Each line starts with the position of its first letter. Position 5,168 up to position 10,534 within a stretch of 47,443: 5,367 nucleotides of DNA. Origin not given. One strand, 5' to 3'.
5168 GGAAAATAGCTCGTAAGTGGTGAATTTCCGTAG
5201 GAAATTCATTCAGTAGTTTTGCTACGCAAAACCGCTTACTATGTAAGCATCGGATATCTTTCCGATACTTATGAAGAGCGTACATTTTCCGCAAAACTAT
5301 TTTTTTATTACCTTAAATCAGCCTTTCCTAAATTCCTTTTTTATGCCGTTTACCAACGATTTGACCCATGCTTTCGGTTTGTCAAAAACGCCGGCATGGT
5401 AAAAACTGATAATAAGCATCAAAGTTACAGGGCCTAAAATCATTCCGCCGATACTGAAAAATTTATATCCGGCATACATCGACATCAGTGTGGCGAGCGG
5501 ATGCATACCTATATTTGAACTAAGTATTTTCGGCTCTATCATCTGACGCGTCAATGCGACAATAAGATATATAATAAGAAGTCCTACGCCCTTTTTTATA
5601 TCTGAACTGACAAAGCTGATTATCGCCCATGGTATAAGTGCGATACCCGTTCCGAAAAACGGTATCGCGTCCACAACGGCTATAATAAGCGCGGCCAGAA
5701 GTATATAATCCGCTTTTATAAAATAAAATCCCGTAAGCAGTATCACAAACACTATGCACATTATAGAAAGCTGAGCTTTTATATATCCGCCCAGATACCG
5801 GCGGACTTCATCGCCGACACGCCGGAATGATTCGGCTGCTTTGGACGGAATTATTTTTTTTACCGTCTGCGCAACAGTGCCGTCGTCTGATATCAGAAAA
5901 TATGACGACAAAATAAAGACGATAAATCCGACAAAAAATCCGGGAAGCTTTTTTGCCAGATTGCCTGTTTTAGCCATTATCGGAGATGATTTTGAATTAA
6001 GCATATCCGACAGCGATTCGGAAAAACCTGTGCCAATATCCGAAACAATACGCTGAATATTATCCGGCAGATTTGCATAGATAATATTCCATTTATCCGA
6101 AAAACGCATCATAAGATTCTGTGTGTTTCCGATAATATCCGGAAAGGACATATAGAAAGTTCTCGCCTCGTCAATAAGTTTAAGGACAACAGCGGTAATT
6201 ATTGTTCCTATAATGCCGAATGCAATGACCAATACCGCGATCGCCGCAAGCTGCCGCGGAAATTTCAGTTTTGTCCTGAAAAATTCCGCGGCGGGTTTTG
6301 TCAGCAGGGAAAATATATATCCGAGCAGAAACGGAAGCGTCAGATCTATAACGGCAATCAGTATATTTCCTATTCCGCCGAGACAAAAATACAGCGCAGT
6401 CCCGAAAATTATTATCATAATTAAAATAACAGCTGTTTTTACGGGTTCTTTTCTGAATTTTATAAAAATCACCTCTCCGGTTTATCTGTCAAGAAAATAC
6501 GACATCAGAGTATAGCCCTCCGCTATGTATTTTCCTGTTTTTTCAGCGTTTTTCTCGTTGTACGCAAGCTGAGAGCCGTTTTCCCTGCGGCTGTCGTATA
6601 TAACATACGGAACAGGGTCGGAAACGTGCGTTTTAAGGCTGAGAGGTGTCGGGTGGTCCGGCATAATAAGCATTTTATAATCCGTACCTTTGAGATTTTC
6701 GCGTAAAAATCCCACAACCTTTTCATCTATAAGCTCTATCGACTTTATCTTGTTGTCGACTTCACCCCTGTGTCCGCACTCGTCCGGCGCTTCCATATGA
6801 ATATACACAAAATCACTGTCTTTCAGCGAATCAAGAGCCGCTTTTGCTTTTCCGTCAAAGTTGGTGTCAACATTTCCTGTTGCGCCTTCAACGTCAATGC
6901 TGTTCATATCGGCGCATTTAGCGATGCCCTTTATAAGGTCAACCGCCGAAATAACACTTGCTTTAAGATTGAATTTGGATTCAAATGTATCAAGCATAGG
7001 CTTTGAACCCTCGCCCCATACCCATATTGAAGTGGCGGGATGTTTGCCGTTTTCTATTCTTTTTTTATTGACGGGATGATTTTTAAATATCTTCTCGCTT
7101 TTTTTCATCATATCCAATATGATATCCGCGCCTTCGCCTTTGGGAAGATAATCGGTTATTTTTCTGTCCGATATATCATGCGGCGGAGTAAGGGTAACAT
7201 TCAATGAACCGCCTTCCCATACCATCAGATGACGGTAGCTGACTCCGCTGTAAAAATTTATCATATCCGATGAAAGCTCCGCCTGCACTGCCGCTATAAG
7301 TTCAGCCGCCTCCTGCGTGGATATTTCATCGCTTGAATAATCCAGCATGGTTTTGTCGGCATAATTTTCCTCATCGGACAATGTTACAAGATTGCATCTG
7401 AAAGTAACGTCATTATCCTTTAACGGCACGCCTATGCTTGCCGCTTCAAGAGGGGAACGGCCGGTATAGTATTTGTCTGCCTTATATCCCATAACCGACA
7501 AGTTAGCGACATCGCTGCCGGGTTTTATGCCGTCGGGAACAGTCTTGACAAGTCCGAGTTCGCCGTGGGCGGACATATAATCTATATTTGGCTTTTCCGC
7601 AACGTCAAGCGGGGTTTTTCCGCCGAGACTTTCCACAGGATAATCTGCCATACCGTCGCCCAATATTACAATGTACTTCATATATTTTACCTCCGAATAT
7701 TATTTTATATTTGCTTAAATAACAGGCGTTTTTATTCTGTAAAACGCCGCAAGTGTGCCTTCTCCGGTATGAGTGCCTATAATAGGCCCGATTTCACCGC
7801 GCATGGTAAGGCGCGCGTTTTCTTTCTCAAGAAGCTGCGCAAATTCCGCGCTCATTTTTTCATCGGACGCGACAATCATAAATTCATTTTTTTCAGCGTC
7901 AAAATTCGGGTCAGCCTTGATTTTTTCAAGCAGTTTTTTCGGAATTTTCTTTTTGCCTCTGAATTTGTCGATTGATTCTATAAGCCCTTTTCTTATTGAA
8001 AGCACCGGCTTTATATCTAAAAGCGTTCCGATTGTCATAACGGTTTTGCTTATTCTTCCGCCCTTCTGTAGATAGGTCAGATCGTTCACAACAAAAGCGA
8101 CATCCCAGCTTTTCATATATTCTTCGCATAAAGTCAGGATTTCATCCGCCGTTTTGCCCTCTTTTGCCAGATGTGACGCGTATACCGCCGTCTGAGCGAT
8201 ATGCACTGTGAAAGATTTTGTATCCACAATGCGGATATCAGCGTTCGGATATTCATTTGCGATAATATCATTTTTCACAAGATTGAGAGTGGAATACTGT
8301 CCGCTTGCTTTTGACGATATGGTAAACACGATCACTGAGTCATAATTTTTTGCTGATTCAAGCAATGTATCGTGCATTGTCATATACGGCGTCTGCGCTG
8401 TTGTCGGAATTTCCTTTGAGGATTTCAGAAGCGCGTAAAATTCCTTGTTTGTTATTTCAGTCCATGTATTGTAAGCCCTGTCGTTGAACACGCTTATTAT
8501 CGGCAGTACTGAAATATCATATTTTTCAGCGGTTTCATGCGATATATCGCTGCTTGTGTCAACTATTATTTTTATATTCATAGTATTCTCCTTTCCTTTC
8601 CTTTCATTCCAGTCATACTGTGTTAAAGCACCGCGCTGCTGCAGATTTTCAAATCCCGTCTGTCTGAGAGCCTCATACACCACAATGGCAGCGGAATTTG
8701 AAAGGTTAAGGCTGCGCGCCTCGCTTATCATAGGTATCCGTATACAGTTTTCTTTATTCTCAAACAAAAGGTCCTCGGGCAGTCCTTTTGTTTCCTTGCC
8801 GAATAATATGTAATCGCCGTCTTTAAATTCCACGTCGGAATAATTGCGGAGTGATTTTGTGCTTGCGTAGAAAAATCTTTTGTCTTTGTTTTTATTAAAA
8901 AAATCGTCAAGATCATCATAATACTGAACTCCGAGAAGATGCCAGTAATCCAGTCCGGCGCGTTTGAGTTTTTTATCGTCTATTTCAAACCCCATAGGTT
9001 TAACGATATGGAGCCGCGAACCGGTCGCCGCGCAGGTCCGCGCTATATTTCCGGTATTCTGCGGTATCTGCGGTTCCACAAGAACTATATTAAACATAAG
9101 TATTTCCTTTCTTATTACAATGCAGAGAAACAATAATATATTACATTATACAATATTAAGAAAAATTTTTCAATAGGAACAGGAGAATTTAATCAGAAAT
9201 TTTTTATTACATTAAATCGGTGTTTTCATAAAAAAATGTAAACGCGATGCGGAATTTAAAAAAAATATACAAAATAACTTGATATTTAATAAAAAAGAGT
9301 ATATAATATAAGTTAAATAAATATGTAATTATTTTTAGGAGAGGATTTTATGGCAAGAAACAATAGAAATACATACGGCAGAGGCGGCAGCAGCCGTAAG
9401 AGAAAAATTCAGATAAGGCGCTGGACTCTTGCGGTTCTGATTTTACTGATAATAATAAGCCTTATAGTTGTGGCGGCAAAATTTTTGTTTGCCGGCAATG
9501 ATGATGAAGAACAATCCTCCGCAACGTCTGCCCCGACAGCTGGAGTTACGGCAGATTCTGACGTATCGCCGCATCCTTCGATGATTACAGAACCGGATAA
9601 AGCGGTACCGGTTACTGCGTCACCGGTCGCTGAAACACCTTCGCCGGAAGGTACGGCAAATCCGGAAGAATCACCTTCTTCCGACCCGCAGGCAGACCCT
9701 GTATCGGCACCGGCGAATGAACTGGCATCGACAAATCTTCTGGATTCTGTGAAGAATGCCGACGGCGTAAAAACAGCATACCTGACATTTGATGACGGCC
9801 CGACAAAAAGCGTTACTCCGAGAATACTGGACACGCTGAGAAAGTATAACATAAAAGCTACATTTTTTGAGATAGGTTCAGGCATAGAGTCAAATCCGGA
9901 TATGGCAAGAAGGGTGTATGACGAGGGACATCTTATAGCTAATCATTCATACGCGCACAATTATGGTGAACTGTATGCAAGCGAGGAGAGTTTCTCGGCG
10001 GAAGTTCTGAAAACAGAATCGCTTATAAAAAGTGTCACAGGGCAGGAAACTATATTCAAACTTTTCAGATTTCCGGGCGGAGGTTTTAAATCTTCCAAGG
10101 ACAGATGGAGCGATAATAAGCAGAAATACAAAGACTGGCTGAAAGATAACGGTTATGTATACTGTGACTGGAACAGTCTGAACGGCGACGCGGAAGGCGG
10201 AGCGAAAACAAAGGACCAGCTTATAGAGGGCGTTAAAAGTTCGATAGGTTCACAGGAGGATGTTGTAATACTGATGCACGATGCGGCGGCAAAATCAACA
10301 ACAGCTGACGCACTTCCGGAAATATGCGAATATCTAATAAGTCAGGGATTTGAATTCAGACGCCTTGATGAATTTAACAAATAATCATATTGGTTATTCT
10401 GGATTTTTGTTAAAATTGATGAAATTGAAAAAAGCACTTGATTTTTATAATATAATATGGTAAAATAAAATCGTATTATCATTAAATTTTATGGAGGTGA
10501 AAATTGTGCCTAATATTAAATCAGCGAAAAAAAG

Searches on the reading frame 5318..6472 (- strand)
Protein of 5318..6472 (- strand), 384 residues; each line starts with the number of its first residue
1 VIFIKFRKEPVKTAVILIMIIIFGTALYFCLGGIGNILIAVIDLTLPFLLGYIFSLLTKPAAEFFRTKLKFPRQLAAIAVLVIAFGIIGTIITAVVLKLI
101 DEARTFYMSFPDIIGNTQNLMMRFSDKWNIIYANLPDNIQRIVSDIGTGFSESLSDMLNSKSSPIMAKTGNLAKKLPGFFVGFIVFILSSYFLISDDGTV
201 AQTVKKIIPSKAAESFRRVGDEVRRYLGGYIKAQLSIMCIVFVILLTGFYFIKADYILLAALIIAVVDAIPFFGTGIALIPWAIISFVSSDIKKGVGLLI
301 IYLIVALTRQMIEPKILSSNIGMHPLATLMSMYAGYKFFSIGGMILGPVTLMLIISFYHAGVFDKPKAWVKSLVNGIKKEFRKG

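Call 58: search_protein_families(library=pfam, proteins=[window:5318-6472:-], max_evalue=0.00001)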
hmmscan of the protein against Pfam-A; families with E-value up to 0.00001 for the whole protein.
window:5318-6472:- (384 aa): 1 family
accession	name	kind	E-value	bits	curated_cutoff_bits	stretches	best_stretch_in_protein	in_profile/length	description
PF01594.21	AI-2E_transport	-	1e-49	169.9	34.3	1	16-360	3-325/327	AI-2E family transporter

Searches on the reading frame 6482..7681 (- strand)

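Call 58: search_protein_families(library=pfam, proteins=[window:6482-7681:-], max_evalue=0.00001)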
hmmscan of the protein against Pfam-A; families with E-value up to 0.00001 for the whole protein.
window:6482-7681:- (399 aa): 2 families
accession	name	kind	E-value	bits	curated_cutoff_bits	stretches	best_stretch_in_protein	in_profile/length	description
PF10143.14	PhosphMutase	-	5.4e-63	212.4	21.5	1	38-205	2-170/170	2,3-bisphosphoglycerate-independent phosphoglycerate mutase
PF01676.23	Metalloenzyme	-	2.1e-43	149.1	24.3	1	1-376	1-235/252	Metalloenzyme superfamily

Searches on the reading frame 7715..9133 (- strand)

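Call 58: search_protein_families(library=pfam, proteins=[window:7715-9133:-], max_evalue=0.00001)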
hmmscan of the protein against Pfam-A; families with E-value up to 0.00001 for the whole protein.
window:7715-9133:- (472 aa): 2 families
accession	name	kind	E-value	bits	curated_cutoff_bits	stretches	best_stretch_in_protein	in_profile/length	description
PF02645.21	DegV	-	5.7e-70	236.3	27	1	187-466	2-278/280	Uncharacterised protein, DegV family COG1307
PF00588.24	SpoU_methylase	-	2.2e-35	122.3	29.7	1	14-153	2-142/142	SpoU rRNA Methylase family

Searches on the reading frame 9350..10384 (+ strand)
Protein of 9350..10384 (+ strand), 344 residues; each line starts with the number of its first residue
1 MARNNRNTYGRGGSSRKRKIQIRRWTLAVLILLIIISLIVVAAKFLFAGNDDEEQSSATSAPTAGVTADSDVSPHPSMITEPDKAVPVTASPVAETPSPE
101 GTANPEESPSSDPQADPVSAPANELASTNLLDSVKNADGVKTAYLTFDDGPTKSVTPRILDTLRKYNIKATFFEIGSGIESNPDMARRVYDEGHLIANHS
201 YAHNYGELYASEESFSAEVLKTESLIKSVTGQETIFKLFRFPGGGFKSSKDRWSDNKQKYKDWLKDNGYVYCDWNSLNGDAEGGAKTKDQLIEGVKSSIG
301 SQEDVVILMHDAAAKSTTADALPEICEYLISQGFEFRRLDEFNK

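Call 58: search_protein_families(library=pfam, proteins=[window:9350-10384:+], max_evalue=0.00001)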
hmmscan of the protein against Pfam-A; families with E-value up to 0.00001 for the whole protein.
window:9350-10384:+ (344 aa): 1 family
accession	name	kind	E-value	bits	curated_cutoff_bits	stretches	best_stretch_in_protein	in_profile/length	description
PF01522.26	Polysacc_deac_1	-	5.3e-31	107.6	23.1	1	137-249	3-111/124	Polysaccharide deacetylase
